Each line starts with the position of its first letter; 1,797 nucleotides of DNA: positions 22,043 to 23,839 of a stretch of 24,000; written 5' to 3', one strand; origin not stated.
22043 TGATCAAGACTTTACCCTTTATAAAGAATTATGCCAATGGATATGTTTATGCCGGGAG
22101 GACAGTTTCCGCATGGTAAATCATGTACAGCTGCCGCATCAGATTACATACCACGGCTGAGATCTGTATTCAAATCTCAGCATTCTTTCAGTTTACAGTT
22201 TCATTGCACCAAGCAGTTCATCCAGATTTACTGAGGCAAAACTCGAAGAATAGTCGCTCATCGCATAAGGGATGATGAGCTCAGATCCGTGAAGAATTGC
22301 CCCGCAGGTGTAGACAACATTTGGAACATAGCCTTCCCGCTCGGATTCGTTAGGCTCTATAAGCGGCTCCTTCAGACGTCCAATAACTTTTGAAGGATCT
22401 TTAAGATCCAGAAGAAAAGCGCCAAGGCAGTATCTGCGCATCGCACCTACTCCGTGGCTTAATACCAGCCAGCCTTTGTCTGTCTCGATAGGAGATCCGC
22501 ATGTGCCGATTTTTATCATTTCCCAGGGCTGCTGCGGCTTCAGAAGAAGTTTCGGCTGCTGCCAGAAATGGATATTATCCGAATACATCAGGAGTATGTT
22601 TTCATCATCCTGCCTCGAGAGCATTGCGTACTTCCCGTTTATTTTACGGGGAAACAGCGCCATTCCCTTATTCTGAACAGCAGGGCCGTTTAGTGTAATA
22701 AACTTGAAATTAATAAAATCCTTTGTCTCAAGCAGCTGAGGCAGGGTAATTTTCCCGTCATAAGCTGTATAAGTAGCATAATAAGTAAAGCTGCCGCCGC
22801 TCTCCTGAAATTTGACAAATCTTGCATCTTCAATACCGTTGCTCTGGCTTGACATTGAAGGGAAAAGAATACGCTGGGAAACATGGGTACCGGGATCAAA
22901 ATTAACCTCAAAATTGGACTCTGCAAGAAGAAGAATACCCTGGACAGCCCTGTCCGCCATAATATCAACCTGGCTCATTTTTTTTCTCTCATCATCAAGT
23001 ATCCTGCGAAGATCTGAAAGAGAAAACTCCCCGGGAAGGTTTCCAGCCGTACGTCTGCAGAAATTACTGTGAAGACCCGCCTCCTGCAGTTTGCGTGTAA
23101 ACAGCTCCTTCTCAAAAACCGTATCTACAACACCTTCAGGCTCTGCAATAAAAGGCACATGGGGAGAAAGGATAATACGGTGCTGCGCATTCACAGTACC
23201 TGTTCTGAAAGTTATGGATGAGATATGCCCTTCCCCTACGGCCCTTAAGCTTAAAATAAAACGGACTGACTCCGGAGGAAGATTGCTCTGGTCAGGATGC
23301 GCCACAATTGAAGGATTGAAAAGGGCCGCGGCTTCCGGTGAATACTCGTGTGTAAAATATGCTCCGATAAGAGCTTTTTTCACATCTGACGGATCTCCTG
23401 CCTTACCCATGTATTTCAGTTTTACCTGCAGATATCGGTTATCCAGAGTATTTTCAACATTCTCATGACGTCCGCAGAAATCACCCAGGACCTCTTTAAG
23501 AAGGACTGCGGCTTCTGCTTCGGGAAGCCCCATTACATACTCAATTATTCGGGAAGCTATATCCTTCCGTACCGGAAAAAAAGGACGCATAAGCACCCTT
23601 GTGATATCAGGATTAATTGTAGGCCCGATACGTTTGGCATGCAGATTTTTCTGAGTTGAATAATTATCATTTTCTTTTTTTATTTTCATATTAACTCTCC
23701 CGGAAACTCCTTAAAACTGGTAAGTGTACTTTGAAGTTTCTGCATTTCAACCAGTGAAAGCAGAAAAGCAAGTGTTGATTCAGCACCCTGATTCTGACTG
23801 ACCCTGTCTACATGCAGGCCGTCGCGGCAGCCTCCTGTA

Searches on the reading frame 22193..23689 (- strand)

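Call 15: search_protein_families(library=pfam, proteins=[window:22193-23689:-])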
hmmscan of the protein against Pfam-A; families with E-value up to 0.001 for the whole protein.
window:22193-23689:- (498 aa): 1 family
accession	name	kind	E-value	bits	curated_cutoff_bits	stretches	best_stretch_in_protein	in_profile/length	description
PF04041.19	Glyco_hydro_130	-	3.9e-32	111.9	26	1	271-497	84-319/320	beta-1,4-mannooligosaccharide phosphorylase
